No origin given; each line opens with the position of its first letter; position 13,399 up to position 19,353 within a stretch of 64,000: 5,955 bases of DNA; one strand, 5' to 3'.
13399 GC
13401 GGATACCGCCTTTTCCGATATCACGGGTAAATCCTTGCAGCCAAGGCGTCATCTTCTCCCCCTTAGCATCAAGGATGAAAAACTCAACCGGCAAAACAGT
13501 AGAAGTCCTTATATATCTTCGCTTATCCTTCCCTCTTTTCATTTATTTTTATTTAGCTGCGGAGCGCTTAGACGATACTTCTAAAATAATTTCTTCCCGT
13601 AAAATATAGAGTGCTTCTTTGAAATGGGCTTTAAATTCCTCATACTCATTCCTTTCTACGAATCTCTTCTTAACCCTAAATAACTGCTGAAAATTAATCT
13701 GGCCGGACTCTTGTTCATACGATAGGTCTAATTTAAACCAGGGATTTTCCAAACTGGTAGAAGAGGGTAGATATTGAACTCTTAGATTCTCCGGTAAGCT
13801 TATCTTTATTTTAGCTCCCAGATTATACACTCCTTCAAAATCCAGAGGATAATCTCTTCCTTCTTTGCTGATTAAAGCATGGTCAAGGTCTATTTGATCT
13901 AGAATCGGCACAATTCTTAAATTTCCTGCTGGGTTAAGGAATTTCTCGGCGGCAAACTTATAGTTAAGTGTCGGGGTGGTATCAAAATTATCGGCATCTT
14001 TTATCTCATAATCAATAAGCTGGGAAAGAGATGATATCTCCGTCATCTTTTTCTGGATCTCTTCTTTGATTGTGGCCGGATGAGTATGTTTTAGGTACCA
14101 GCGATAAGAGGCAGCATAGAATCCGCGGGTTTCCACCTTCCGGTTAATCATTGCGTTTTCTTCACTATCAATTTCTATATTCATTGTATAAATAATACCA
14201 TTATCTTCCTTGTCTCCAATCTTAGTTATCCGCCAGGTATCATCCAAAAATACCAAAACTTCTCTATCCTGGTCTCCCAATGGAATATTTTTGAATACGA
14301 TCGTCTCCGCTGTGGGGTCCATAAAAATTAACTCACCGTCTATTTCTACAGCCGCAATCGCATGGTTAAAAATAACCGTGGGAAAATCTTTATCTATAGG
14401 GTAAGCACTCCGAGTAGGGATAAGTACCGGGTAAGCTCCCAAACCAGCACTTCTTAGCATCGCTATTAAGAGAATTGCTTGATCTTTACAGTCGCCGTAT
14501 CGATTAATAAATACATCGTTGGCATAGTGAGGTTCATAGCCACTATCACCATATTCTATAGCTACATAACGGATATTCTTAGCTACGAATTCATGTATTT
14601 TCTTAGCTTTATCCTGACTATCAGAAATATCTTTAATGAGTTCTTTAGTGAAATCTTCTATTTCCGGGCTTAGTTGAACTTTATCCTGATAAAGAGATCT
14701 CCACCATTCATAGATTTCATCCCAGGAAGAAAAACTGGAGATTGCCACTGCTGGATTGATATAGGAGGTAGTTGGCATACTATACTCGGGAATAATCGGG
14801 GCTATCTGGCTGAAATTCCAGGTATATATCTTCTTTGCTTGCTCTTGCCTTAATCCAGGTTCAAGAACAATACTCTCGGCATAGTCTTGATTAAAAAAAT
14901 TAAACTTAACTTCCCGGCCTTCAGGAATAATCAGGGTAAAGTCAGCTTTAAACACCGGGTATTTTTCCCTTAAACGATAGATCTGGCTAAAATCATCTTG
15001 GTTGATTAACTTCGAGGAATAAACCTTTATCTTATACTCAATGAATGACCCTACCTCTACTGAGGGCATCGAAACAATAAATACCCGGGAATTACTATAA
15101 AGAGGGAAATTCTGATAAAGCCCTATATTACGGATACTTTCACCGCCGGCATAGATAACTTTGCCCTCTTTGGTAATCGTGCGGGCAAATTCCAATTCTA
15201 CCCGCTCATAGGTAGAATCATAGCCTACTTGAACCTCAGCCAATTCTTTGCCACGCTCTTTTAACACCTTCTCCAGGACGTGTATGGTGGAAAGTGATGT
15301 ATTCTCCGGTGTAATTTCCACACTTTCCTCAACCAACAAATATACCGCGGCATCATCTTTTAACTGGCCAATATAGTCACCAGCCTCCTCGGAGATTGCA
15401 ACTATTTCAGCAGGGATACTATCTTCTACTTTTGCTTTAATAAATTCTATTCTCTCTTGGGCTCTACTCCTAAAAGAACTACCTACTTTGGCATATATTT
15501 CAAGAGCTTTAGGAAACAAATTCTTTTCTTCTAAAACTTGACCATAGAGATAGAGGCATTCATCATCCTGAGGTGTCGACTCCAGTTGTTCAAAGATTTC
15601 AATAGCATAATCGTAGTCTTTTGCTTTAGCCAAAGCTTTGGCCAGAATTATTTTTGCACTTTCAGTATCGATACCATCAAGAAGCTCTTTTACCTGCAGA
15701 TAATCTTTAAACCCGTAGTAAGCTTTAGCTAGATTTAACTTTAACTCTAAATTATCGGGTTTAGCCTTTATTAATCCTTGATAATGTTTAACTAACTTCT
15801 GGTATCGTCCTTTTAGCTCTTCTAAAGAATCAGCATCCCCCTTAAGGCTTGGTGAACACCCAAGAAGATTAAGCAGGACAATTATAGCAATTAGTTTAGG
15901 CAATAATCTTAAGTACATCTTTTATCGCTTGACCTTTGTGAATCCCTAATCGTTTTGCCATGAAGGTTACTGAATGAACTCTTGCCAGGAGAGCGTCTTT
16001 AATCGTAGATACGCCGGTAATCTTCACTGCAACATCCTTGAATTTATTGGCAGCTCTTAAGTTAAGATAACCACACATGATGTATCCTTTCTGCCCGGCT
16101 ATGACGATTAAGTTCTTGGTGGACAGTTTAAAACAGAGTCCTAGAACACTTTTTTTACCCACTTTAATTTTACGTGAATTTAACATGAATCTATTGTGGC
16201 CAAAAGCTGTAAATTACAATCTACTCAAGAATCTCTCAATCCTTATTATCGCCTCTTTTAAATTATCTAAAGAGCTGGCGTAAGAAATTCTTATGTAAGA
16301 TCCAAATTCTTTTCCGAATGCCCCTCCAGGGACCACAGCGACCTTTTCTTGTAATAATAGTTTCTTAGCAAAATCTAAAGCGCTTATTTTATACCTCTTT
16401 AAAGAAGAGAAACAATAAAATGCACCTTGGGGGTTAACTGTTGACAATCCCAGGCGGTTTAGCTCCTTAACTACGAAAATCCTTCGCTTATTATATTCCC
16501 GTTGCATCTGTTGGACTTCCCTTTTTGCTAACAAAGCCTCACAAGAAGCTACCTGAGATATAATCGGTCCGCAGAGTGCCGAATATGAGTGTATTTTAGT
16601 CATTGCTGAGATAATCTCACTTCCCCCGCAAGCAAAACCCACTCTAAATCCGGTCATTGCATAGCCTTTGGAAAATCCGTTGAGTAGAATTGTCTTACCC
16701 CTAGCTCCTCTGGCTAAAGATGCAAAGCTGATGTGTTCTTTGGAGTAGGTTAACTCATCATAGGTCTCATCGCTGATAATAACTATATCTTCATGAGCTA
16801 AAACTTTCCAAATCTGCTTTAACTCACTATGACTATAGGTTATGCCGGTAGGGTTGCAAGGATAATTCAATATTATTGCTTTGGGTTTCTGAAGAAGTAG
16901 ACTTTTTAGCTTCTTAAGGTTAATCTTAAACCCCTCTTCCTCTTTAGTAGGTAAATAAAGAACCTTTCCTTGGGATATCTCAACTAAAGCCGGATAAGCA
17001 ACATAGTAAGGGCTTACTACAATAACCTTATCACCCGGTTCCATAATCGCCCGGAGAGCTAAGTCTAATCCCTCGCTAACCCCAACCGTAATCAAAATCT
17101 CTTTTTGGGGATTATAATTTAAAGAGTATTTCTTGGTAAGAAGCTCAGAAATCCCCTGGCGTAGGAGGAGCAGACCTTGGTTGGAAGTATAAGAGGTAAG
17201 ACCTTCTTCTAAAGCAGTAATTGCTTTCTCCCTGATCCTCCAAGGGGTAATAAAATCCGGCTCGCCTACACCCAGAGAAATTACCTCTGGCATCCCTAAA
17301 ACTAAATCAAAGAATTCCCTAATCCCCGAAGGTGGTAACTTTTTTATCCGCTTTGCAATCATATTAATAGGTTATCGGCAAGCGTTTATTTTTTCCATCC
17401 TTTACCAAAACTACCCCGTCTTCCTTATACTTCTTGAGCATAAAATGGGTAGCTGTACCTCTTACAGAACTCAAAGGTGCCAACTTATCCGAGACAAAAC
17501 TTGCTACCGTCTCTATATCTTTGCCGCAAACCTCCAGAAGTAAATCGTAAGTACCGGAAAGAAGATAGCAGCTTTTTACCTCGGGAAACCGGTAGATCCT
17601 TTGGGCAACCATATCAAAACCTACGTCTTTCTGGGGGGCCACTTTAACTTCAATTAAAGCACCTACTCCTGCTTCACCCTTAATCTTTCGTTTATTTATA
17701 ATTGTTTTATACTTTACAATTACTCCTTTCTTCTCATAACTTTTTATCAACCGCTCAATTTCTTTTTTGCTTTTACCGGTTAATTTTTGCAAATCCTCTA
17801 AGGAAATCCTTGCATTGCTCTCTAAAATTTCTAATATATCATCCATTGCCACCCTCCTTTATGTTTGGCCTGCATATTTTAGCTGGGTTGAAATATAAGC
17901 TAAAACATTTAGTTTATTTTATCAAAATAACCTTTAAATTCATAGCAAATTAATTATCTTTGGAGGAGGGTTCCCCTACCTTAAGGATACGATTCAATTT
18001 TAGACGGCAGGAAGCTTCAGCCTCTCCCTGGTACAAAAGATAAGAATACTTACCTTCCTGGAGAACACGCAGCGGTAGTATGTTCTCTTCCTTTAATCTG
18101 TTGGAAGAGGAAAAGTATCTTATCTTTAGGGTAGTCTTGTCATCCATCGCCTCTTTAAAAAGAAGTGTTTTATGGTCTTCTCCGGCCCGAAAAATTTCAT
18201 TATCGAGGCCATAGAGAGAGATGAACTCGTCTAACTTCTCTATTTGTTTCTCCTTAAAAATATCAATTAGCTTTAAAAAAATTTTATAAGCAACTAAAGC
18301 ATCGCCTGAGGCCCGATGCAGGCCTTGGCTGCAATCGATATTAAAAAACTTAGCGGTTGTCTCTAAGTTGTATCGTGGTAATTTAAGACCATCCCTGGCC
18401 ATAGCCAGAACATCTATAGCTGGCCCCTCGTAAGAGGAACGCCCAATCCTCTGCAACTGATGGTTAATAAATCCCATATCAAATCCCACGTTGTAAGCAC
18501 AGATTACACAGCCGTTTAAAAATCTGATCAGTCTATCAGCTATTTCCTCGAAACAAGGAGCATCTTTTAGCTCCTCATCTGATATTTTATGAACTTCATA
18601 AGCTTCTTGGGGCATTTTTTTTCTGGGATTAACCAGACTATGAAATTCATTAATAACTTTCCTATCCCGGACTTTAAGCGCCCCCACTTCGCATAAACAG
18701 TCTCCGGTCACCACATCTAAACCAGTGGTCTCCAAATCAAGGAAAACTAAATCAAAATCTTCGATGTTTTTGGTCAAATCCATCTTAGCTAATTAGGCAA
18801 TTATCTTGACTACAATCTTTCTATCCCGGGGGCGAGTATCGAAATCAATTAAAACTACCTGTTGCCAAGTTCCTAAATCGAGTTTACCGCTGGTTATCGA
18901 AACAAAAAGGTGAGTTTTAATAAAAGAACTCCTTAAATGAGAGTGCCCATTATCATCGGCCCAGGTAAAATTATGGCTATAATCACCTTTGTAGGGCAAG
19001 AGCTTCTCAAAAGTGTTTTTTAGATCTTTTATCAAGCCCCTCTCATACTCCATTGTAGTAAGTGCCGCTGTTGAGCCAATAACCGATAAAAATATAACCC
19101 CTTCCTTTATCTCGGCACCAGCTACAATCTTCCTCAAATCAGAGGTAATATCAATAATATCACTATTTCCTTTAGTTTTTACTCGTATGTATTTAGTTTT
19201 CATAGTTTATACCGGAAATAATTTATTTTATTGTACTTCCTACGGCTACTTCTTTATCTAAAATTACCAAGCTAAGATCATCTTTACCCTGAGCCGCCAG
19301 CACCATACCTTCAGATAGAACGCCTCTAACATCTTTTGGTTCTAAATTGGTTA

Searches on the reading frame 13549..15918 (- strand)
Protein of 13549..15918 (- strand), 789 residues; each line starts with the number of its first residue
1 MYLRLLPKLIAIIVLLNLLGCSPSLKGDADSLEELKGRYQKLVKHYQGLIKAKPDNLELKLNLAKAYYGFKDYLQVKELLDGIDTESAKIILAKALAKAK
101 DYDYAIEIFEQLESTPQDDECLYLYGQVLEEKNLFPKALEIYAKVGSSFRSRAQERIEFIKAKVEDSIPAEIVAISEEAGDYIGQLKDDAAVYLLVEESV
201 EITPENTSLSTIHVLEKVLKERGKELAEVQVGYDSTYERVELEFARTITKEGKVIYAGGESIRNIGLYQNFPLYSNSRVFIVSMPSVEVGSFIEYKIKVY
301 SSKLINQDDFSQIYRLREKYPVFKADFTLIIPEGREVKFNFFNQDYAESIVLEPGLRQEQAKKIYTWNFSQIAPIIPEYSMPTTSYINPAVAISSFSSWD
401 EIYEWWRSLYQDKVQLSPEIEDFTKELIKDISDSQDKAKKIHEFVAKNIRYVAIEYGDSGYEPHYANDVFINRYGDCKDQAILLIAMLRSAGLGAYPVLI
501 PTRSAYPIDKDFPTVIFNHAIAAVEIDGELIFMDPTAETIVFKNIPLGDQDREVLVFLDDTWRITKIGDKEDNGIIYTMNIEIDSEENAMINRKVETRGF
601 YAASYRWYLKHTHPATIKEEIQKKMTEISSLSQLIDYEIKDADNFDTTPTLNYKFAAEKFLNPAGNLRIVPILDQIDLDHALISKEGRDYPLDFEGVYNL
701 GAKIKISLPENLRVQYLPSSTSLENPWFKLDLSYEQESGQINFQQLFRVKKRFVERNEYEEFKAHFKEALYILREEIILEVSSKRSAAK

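Call 19: search_protein_families(library=pfam, proteins=[window:13549-15918:-], max_evalue=0.001)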
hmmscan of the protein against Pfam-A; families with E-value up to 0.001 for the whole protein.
window:13549-15918:- (789 aa): 8 families
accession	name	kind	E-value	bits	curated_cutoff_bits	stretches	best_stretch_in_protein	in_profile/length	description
PF12969.12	DUF3857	-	8.9e-27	94.6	24.6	1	210-375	7-169/170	Domain of Unknown Function with PDB structure (DUF3857)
PF01841.26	Transglut_core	-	6.1e-11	43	23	1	423-504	3-81/108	Transglutaminase-like superfamily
PF14559.12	TPR_19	-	1.2e-09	38.7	25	1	96-148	1-54/68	Tetratricopeptide repeat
PF04473.18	DUF553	-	9.5e-07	28.8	20.5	1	424-539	7-117/140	Transglutaminase-like domain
PF12970.12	DUF3858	-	1.3e-05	25.8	27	1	704-770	41-107/116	Domain of Unknown Function with PDB structure (DUF3858)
PF12895.13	ANAPC3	-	3.5e-05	24.4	27.2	1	86-142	23-79/82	Anaphase-promoting complex, cyclosome, subunit 3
PF13428.12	TPR_14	-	3.6e-05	24.5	23.5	0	89-127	4-43/44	Tetratricopeptide repeat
PF13432.12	TPR_16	-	0.00058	20.7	32.7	0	92-144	3-56/65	Tetratricopeptide repeat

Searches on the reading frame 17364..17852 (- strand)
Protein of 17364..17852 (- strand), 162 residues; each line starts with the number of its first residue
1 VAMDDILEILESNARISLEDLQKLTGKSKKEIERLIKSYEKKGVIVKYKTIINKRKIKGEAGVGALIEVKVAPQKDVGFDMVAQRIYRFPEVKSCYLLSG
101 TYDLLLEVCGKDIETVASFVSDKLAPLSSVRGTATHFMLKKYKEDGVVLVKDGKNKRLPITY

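Call 19: search_protein_families(library=pfam, proteins=[window:17364-17852:-], max_evalue=0.001)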
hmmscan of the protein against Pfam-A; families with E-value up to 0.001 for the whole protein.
window:17364-17852:- (162 aa): 2 families
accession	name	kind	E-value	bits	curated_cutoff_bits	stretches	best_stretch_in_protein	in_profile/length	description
PF01037.27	AsnC_trans_reg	-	1e-17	64.2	25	1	67-140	1-72/73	Lrp/AsnC ligand binding domain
PF13412.12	HTH_24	-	1.9e-07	31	21.9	1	5-45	7-47/48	Winged helix-turn-helix DNA-binding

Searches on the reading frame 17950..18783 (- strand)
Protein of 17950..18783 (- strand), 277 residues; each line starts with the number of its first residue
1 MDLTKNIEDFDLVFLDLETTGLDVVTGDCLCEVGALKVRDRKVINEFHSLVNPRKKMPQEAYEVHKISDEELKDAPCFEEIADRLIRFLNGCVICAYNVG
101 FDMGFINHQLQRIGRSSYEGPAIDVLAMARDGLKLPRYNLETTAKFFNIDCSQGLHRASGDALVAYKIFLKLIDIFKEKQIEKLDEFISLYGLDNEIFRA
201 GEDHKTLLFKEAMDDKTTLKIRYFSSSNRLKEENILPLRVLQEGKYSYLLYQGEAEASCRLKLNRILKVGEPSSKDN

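Call 19: search_protein_families(library=pfam, proteins=[window:17950-18783:-], max_evalue=0.001)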
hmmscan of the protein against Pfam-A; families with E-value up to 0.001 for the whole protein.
window:17950-18783:- (277 aa): 3 families
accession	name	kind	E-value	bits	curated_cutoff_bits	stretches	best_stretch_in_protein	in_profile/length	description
PF00929.31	RNase_T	-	3.1e-31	109.6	24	1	13-169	1-164/164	Exonuclease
PF13482.12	RNase_H_2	-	1.8e-07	31.7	22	1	13-168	1-133/165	RNase_H superfamily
PF13280.12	WYL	-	0.00052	20.4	21.8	1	210-269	7-68/70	WYL domain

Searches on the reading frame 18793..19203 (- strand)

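Call 19: search_protein_families(library=pfam, proteins=[window:18793-19203:-], max_evalue=0.001)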
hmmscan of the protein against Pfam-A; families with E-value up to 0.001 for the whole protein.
window:18793-19203:- (136 aa): 1 family
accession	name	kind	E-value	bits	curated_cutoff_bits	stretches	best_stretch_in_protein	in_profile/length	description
PF01894.22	UPF0047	-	8.1e-33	113.5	27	1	18-134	1-117/117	Uncharacterised protein family UPF0047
